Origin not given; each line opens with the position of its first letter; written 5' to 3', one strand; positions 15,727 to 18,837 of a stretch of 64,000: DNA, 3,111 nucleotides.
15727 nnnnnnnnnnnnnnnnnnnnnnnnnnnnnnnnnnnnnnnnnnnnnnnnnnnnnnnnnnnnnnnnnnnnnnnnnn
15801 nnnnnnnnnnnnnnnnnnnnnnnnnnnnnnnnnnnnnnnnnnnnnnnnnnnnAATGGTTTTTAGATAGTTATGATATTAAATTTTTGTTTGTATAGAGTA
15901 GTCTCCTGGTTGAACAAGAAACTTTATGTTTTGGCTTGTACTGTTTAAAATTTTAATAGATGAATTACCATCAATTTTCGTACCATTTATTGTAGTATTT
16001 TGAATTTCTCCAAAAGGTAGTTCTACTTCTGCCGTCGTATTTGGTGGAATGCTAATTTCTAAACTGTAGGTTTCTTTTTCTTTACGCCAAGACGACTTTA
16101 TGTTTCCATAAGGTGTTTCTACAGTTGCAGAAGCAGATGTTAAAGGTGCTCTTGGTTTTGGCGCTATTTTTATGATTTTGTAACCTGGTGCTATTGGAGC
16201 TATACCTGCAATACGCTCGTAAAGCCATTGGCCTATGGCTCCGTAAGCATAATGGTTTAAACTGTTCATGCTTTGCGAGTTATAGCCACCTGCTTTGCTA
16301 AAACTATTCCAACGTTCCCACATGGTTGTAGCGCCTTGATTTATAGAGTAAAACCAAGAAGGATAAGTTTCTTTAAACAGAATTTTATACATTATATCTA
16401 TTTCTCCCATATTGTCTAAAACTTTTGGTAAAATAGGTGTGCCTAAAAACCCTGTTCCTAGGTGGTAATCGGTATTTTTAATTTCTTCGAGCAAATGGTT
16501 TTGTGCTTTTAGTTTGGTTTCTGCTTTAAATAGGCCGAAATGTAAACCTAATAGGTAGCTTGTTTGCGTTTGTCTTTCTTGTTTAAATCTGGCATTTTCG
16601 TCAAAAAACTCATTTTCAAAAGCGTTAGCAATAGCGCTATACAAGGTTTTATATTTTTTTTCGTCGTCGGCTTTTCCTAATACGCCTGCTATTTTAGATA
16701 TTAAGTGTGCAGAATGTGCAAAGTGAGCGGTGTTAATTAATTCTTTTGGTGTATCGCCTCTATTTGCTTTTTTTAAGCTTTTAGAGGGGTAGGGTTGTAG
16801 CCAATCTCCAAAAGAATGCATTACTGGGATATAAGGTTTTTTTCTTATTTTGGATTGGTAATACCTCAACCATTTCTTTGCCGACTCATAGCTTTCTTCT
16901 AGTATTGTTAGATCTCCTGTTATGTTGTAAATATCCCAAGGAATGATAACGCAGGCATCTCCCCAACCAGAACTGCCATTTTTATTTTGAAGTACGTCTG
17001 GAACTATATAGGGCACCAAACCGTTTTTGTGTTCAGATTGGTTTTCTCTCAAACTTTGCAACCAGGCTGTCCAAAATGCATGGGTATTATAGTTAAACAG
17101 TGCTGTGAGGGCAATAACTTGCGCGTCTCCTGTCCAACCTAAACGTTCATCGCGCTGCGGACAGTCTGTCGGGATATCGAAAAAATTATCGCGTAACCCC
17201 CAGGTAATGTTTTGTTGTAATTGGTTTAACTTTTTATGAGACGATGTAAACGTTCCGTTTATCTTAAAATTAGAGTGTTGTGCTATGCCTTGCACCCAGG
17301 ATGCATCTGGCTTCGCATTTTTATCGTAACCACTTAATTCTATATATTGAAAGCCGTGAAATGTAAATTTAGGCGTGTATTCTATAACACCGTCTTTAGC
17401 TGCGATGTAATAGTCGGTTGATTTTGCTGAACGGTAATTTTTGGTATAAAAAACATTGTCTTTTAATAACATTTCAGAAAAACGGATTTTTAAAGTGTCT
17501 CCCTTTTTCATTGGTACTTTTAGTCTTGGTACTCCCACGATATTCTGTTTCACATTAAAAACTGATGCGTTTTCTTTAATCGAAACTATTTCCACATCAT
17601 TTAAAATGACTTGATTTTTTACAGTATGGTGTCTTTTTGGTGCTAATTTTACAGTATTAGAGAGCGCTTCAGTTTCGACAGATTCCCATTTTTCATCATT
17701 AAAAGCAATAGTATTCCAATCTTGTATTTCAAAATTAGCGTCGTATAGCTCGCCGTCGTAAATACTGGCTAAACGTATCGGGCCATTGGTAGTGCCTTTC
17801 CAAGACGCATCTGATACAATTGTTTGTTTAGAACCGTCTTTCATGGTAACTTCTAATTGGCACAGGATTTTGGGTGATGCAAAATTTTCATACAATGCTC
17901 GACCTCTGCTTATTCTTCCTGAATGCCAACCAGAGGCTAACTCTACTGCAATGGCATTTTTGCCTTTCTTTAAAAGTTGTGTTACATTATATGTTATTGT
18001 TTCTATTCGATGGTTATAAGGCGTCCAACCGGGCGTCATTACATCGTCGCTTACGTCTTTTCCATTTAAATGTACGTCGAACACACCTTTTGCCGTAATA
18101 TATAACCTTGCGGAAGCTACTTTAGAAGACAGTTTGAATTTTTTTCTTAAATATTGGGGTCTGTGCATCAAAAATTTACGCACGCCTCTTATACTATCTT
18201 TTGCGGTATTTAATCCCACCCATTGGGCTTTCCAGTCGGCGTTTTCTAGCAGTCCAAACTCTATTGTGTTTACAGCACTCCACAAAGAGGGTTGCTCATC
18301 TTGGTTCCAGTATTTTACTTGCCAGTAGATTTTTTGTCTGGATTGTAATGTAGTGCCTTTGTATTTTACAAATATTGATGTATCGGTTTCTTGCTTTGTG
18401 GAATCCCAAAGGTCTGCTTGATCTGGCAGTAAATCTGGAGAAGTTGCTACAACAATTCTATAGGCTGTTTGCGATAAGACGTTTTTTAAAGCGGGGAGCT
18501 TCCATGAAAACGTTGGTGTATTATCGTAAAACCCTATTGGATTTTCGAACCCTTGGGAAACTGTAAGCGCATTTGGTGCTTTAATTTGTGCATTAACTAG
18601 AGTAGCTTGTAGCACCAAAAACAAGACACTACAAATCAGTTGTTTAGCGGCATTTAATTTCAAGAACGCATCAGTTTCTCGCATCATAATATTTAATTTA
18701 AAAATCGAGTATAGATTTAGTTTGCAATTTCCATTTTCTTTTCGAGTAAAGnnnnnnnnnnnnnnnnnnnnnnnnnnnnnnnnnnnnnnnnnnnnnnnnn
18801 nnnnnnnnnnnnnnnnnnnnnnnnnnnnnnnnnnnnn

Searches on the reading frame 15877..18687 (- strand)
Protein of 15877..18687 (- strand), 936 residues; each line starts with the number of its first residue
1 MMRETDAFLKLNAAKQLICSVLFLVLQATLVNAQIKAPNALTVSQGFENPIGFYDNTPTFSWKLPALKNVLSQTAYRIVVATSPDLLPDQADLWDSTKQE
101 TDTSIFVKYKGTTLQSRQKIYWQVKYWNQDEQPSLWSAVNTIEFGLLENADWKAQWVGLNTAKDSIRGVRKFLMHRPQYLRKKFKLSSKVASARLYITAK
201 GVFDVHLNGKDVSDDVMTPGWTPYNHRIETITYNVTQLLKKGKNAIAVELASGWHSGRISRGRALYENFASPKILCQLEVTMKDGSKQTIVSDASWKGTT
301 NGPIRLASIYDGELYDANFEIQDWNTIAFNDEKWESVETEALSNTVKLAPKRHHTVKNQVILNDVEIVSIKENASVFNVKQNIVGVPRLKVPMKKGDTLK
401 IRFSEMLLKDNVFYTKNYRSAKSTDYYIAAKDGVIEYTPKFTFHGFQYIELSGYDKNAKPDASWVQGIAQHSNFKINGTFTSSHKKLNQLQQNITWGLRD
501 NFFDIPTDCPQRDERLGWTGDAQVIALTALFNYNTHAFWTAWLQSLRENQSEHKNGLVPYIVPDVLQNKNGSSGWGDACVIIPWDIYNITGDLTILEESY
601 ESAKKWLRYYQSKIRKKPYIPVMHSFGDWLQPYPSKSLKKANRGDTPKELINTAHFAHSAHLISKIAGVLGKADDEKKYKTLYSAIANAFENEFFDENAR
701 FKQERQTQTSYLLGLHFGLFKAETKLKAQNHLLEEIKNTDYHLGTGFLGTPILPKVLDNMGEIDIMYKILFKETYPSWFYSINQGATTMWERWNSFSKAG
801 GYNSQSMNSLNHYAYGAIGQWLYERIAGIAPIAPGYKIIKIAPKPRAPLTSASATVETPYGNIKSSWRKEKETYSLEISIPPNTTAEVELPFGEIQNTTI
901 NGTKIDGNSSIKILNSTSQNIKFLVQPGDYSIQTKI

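Call 14: search_protein_families(library=pfam, proteins=[window:15877-18687:-], max_evalue=0.00001)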
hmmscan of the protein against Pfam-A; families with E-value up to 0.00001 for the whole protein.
window:15877-18687:- (936 aa): 5 families
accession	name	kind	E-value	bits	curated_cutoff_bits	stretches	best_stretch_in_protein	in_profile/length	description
PF17389.8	Bac_rhamnosid6H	-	3.1e-113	378.9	24.5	1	478-826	4-339/339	Bacterial alpha-L-rhamnosidase 6 hairpin glycosidase domain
PF08531.16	Bac_rhamnosid_N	-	1.1e-50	172.3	25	1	189-356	2-168/172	Alpha-L-rhamnosidase N-terminal domain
PF25788.1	Ig_Rha78A_N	-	4.7e-29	101.2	27.4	1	41-148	4-105/105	Rha78A-like, N-terminal immunoglobulin domain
PF17390.7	Bac_rhamnosid_C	-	2.2e-21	75.9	22.1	1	828-894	1-67/78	Bacterial alpha-L-rhamnosidase C-terminal domain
PF05592.18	Bac_rhamnosid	-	1.1e-20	73.9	22.2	1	370-468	3-99/102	Bacterial alpha-L-rhamnosidase concanavalin-like domain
